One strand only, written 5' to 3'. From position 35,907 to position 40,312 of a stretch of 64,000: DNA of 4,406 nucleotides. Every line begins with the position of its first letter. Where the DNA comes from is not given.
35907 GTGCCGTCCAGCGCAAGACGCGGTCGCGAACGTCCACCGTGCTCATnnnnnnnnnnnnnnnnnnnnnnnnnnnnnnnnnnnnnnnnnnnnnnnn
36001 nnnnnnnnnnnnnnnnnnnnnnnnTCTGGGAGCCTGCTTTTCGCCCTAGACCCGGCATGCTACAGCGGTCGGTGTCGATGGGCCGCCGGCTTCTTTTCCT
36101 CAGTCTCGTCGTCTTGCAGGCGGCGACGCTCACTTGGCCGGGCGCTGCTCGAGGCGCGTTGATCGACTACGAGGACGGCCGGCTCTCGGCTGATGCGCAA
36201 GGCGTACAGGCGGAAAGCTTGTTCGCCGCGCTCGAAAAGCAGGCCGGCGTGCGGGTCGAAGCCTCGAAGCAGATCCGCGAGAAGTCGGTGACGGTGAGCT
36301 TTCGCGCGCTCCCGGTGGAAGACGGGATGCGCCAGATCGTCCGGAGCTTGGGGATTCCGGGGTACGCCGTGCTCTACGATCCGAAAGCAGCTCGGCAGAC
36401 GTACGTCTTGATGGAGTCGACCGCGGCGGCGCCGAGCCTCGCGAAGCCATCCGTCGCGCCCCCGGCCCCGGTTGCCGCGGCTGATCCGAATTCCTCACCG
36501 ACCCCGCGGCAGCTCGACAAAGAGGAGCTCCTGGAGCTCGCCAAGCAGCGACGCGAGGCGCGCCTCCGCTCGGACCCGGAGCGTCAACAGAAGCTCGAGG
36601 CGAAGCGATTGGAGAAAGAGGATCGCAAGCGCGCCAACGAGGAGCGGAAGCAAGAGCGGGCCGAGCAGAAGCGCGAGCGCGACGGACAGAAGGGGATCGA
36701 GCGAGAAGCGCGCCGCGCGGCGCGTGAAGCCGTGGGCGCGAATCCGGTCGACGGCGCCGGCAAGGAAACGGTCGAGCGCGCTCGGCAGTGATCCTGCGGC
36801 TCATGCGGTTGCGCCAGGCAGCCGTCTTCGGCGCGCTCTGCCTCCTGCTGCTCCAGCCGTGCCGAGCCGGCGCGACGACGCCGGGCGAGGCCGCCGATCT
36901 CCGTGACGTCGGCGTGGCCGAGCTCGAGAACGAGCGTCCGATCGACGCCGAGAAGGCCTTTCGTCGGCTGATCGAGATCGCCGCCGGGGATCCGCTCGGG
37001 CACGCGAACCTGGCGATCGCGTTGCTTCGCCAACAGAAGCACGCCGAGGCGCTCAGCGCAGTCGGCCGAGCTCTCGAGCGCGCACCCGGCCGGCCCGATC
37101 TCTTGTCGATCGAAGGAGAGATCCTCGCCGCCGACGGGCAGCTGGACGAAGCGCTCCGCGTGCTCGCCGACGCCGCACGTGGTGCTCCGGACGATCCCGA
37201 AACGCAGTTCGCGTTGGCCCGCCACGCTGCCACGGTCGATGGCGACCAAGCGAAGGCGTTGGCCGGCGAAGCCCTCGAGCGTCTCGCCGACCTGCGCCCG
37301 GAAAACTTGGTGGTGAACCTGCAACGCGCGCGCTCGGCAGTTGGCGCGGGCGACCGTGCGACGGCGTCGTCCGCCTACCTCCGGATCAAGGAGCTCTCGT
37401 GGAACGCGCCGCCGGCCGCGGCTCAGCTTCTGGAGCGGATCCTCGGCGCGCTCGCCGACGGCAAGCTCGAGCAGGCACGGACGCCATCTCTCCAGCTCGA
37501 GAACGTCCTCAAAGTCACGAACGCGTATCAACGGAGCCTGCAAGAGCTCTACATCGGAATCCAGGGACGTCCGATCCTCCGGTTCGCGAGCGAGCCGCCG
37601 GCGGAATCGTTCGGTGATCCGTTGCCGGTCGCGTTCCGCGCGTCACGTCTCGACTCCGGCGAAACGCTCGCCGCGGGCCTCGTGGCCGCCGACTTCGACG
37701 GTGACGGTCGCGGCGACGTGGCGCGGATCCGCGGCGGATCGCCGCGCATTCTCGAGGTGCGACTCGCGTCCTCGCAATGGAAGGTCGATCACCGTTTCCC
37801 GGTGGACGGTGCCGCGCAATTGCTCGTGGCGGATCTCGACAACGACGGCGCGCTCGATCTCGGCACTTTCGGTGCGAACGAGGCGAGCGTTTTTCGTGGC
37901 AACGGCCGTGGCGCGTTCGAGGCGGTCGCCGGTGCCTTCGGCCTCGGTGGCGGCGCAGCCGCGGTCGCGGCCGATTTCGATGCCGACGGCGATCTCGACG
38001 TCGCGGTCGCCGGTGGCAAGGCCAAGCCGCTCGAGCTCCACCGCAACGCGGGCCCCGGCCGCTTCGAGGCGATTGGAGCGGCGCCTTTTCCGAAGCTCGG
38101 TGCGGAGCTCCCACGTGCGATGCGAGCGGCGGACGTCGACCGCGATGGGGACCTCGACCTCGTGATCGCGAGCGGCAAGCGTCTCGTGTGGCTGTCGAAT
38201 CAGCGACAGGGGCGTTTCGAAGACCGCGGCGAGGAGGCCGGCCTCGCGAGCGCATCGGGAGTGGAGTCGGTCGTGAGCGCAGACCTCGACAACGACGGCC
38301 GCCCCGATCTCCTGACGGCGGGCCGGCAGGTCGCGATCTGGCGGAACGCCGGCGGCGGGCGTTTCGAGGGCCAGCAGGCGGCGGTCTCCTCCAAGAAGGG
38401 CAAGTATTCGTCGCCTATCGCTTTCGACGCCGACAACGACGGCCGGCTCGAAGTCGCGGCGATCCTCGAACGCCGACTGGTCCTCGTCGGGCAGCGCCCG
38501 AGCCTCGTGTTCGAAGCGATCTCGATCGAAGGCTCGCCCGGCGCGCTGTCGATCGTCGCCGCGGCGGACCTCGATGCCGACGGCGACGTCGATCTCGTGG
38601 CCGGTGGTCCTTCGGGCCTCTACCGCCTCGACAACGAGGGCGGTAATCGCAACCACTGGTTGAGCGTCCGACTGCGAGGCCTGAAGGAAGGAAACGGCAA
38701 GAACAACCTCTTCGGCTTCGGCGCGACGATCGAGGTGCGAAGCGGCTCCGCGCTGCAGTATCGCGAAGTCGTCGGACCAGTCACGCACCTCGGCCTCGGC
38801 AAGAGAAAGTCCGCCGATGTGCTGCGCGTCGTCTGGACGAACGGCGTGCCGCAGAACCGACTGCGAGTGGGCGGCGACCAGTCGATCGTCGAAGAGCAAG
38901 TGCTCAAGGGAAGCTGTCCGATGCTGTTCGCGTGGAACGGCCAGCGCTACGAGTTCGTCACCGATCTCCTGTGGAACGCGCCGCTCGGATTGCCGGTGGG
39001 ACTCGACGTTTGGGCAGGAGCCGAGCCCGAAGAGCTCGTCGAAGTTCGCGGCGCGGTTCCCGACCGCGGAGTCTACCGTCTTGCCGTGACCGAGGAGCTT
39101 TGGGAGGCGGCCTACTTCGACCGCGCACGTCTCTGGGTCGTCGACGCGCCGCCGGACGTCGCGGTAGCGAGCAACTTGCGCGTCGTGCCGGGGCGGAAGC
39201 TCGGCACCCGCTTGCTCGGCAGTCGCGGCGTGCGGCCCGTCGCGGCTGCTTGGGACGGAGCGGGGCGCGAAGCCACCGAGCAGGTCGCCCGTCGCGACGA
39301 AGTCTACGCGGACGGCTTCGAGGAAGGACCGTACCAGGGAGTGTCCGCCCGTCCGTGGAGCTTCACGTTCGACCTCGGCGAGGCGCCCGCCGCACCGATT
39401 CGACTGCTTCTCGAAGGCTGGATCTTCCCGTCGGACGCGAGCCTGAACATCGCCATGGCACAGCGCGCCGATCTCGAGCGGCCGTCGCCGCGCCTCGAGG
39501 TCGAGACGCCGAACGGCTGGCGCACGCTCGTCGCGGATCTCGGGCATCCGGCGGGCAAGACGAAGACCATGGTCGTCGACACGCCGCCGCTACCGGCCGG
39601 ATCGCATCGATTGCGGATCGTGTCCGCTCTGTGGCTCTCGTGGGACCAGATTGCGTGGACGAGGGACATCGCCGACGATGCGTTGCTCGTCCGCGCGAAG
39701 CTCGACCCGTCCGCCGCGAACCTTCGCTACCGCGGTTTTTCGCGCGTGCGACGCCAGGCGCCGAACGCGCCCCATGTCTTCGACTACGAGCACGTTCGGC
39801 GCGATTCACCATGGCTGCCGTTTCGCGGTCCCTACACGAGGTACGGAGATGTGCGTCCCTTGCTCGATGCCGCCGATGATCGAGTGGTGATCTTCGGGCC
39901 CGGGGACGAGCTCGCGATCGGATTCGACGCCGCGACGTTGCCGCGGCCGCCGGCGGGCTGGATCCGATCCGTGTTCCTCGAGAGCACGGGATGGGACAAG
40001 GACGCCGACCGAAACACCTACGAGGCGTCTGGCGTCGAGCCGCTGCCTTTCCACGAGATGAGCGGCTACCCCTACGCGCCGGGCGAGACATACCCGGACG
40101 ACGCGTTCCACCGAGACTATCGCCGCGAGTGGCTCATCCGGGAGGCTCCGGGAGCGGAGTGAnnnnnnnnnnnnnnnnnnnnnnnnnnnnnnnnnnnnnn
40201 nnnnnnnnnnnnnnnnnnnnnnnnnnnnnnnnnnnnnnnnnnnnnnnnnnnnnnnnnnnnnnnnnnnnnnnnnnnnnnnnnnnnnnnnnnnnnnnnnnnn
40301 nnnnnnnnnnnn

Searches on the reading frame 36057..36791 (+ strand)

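Call 43: search_protein_families(library=pfam, proteins=[window:36057-36791:+], max_evalue=10)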
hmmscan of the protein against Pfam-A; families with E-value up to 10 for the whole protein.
window:36057-36791:+ (244 aa): 2 families
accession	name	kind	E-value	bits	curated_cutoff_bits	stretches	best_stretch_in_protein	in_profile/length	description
PF11600.14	CAF1A_acidic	-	4.6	7.5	26.4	1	155-225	9-79/140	Chromatin assembly factor 1 complex p150 subunit, acidic region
PF15912.10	VIR_N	-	8.1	6.2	27.7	0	129-213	162-247/258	Virilizer, N-terminal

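Call 44: search_protein_families(library=ncbifam, proteins=[window:36057-36791:+], max_evalue=10)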
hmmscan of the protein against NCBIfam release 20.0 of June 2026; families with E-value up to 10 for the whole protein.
window:36057-36791:+ (244 aa): 2 families
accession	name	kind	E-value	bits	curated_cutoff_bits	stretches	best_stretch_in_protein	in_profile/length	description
TIGR02794.1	tolA_full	equivalog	0.00024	20.5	59.45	1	104-225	39-145/362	cell envelope integrity protein TolA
NF047418.1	teichoic_AuxB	equivalog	3.8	6.4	300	1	159-226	263-330/345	lipoteichoic acid stability factor AuxB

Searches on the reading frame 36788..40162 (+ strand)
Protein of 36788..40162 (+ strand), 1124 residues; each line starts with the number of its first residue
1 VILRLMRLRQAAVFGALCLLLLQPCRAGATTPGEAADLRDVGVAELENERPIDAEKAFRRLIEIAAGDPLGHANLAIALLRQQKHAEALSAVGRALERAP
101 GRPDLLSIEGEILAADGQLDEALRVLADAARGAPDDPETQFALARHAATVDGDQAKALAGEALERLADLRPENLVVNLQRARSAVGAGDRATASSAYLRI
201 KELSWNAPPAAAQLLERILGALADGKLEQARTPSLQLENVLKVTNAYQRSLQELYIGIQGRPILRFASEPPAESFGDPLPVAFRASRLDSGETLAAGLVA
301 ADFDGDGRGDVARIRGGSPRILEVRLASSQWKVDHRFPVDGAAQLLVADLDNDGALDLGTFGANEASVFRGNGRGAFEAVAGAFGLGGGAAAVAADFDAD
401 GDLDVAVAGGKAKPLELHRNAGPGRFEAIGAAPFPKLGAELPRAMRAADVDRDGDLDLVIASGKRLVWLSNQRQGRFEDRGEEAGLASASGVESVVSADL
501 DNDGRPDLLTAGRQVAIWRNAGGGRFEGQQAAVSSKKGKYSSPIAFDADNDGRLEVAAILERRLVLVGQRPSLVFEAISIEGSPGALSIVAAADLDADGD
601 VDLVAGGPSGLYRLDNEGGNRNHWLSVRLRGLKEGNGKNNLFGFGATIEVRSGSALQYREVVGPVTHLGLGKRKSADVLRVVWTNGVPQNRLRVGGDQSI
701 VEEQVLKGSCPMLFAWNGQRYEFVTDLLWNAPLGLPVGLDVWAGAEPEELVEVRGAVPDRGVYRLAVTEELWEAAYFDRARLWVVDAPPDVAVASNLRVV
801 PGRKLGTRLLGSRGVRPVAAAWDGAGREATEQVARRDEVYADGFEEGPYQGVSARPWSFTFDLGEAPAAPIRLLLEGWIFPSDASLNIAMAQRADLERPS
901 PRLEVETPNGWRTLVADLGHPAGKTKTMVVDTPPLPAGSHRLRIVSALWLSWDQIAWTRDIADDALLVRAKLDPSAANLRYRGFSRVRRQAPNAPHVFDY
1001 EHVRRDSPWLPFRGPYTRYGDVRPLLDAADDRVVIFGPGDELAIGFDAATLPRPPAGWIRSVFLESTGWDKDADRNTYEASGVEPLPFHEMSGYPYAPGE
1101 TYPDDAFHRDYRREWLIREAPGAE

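Call 18: search_protein_families(library=pfam, proteins=[window:36788-40162:+], max_evalue=0.001)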
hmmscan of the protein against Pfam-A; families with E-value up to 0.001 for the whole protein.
window:36788-40162:+ (1124 aa): 10 families
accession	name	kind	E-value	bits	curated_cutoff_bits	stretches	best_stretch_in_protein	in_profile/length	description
PF13517.12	FG-GAP_3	-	2.5e-39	134.1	26.9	4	449-509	1-60/61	FG-GAP-like repeat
PF01839.29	FG-GAP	-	2.4e-11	43.7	22.1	0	493-511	3-21/37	FG-GAP repeat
PF13428.12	TPR_14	-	6.7e-08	32.9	23.5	1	110-145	8-43/44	Tetratricopeptide repeat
PF13432.12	TPR_16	-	1.8e-07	31.9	32.7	1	75-137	3-65/65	Tetratricopeptide repeat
PF14559.12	TPR_19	-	3e-06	27.9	25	0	46-107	2-63/68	Tetratricopeptide repeat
PF07719.23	TPR_2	-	3.6e-06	27.1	27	0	70-101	2-33/34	Tetratricopeptide repeat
PF07593.17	UnbV_ASPIC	-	0.00014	22.1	23.4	1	643-699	1-66/68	ASPIC and UnbV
PF23914.1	TPR_CcmH_CycH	-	0.00029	21.2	42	1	110-203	57-150/158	Cytochrome c-type biogenesis protein H TPR domain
PF13431.12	TPR_17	-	0.00048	20.6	24.4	0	58-89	2-33/34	Tetratricopeptide repeat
PF09613.16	HrpB1_HrpK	-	0.00091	19.3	29.3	0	99-181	41-123/126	Bacterial type III secretion protein (HrpB1_HrpK)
